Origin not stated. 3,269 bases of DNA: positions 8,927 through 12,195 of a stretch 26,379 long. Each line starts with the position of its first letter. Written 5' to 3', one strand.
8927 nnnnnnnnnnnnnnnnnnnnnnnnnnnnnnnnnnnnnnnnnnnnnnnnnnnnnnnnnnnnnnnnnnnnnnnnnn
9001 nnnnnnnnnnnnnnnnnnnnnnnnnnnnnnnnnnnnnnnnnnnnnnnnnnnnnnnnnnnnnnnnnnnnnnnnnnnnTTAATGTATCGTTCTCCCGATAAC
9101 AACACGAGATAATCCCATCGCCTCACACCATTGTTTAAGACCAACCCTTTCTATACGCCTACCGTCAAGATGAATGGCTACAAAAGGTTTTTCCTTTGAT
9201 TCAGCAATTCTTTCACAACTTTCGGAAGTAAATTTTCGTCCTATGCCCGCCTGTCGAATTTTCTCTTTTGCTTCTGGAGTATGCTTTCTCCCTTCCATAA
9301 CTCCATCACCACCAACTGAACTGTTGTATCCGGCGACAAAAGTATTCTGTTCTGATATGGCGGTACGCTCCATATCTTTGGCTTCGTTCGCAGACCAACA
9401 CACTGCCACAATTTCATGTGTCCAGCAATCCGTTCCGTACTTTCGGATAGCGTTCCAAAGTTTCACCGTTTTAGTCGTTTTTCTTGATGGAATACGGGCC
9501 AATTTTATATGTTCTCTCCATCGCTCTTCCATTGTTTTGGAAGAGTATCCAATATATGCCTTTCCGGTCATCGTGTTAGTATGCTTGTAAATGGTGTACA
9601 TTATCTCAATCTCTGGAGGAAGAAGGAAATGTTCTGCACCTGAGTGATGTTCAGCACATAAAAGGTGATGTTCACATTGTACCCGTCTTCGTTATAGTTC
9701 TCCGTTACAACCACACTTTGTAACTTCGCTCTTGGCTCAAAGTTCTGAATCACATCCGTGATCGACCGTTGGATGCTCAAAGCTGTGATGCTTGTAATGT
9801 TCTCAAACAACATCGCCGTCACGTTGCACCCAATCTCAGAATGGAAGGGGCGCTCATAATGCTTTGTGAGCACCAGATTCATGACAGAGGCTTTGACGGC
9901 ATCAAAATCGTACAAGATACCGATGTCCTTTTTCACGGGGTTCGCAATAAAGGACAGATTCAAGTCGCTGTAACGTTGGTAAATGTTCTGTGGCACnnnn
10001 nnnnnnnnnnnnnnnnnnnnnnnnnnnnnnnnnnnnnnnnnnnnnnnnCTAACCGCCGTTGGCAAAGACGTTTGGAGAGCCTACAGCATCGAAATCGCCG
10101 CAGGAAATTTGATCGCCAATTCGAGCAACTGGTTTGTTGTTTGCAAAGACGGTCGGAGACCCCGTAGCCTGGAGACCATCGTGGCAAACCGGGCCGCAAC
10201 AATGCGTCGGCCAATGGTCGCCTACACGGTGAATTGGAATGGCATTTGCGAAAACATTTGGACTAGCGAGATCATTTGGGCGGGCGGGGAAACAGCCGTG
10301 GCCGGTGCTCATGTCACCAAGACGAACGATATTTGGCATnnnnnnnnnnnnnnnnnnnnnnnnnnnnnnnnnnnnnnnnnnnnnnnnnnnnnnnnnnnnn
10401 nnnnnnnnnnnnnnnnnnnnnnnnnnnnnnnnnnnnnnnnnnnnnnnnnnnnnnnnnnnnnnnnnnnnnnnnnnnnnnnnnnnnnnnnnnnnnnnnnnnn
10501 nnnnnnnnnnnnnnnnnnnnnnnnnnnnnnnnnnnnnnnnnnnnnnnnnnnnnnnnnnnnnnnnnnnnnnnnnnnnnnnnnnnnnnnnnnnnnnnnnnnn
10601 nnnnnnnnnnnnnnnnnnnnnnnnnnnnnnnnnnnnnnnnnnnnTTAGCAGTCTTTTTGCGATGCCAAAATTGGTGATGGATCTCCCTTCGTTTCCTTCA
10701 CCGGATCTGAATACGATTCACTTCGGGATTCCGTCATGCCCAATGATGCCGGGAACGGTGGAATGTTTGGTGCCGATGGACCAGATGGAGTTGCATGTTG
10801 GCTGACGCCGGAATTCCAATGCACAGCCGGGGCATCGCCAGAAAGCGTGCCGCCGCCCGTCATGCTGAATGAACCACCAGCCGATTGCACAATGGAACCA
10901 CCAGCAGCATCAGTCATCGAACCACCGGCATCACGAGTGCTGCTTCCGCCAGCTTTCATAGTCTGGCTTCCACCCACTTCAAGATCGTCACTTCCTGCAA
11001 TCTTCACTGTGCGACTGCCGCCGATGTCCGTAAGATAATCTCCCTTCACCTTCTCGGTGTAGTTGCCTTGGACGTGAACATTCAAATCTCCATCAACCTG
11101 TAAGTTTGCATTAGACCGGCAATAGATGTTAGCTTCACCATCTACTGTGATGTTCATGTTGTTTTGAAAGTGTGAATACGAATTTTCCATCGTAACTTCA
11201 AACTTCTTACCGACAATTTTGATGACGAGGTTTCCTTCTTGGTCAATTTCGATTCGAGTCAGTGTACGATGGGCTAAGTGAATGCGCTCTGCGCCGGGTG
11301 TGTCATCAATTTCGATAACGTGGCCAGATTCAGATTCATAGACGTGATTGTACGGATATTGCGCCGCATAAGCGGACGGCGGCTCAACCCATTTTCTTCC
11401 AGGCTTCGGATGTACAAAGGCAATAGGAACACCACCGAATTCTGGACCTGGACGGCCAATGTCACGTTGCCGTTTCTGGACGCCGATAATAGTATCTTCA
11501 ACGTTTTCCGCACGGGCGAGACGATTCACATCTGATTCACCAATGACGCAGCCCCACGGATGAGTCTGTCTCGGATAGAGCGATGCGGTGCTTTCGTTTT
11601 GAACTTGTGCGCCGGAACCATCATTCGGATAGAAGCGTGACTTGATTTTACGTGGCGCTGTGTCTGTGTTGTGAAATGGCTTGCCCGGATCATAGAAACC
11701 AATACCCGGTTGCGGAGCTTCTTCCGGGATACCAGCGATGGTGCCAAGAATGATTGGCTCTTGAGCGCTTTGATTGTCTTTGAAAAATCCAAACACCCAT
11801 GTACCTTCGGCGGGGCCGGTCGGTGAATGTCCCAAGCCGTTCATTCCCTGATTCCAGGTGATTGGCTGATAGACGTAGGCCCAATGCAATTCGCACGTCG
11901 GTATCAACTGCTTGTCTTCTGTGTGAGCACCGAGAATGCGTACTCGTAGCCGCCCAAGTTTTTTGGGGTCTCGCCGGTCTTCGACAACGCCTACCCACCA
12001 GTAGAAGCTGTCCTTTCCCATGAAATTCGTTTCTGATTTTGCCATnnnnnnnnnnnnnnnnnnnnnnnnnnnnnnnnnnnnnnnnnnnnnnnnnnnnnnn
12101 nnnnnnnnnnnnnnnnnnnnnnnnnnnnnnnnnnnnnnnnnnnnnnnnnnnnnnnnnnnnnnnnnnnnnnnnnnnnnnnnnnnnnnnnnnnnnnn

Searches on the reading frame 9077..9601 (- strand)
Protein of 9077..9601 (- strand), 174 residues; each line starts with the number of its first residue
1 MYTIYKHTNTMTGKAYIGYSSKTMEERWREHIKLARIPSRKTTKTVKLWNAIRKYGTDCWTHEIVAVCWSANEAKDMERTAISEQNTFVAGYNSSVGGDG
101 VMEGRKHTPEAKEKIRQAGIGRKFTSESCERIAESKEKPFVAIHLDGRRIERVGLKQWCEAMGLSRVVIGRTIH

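Call 8: search_protein_families(library=pfam, proteins=[window:9077-9601:-], max_evalue=0.01)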
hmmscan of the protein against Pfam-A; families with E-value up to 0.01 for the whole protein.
window:9077-9601:- (174 aa): 1 family
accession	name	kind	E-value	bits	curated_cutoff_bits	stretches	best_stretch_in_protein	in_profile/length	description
PF01541.30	GIY-YIG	-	1.9e-06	28.5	22.6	1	1-93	1-78/78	GIY-YIG catalytic domain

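Call 9: search_protein_families(library=phrogs, proteins=[window:9077-9601:-], max_evalue=0.001)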
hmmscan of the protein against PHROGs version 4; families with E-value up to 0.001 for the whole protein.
window:9077-9601:- (174 aa): 4 families
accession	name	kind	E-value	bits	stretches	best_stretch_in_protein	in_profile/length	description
phrog_314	-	DNA, RNA and nucleotide metabolism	3.5e-27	96.6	1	1-144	178-319/574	homing endonuclease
phrog_7168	-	DNA, RNA and nucleotide metabolism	8.8e-20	72.3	1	1-118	1-114/284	homing endonuclease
phrog_5123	-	DNA, RNA and nucleotide metabolism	1.4e-11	45.6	1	1-100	1-95/152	homing endonuclease with GIY-YIG motif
phrog_19446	-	DNA, RNA and nucleotide metabolism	5.7e-09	36.9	1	1-118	1-112/254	homing endonuclease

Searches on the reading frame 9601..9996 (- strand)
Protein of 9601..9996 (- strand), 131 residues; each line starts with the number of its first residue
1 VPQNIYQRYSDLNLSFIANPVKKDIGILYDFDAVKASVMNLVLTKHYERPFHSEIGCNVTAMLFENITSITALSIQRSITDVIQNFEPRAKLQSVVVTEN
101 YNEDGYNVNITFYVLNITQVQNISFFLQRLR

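Call 8: search_protein_families(library=pfam, proteins=[window:9601-9996:-], max_evalue=0.01)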
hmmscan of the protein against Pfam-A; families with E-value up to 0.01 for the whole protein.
window:9601-9996:- (131 aa): 1 family
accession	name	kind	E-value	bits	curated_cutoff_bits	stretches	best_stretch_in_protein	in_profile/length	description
PF04965.19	GPW_gp25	-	9.1e-12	45.1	27.2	1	32-103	5-76/96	Baseplate wedge protein gp25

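Call 9: search_protein_families(library=phrogs, proteins=[window:9601-9996:-], max_evalue=0.001)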
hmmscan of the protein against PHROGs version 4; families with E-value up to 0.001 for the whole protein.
window:9601-9996:- (131 aa): 4 families
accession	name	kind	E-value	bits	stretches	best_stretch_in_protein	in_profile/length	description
phrog_261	-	tail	6e-45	155.3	1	3-129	16-143/312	baseplate wedge subunit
phrog_43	-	tail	2.4e-17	63.8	1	23-123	11-110/126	baseplate wedge subunit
phrog_37990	-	tail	1.1e-10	42.3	1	54-121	3-71/80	baseplate wedge subunit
phrog_975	-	tail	0.0003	20.9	1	21-129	124-228/238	baseplate protein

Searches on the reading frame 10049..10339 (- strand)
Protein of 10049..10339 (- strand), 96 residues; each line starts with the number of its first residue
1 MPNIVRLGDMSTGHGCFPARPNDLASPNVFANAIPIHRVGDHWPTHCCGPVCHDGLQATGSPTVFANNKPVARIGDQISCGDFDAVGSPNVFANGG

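Call 81: search_protein_families(library=pfam, proteins=[window:10049-10339:-], max_evalue=0.001)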
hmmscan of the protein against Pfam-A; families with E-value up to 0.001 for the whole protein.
window:10049-10339:- (96 aa): 1 family
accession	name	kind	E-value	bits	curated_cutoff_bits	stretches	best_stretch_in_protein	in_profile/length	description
PF05488.18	PAAR_motif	-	3.6e-12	46.8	27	1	25-82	14-66/70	PAAR motif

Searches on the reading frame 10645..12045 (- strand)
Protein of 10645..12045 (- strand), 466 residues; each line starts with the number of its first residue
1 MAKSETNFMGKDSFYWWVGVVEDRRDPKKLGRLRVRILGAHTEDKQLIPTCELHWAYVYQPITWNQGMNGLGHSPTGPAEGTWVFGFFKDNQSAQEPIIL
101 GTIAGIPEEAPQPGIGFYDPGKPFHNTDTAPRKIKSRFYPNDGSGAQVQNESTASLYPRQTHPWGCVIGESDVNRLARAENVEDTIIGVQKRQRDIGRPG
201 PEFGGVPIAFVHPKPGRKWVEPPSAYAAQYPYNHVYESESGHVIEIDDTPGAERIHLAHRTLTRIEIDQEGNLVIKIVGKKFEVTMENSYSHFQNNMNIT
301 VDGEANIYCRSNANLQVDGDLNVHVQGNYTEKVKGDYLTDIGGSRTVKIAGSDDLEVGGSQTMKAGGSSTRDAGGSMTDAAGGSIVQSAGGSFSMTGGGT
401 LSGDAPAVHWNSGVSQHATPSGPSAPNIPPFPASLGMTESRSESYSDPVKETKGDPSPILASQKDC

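Call 8: search_protein_families(library=pfam, proteins=[window:10645-12045:-], max_evalue=0.01)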
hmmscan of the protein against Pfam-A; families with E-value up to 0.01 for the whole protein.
window:10645-12045:- (466 aa): 3 families
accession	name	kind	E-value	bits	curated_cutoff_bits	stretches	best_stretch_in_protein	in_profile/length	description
PF06714.17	Gp5_OB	-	2.1e-19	70.6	25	1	43-124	10-89/144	Gp5 N-terminal OB domain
PF22178.3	Gp5_trimer_C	-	1.6e-09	38.3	30.9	1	287-370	26-109/112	Bacteriophage T4 gp5 C-terminal trimerisation domain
PF06715.18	Gp5_C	-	6.6e-08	32.6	20.4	1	327-349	1-23/24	Gp5 C-terminal repeat (3 copies)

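Call 9: search_protein_families(library=phrogs, proteins=[window:10645-12045:-], max_evalue=0.001)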
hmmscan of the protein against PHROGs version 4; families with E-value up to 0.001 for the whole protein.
window:10645-12045:- (466 aa): 8 families
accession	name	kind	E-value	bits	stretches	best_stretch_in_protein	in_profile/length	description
phrog_430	-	tail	3.7e-95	321.1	2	216-415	320-527/868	baseplate hub subunit and tail lysozyme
phrog_694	-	tail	4e-33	115.7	2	3-103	10-113/851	baseplate hub and tail lysozyme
phrog_1922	-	tail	3.5e-27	96.3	1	5-153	8-168/932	baseplate hub subunit and tail lysozyme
phrog_27932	-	tail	1.2e-22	81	1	222-394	524-688/855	baseplate hub subunit and tail lysozyme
phrog_33098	-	tail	9.6e-10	38.9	1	19-103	37-121/641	baseplate hub and tail lysozyme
phrog_9992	-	tail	1.8e-09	38.5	1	288-376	111-201/228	baseplate assembly protein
phrog_13211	-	tail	3.5e-07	29.7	1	281-400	279-399/887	baseplate hub subunit and tail lysozyme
phrog_24638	-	tail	1.4e-05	25.4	1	228-335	21-133/289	baseplate hub subunit and tail lysozyme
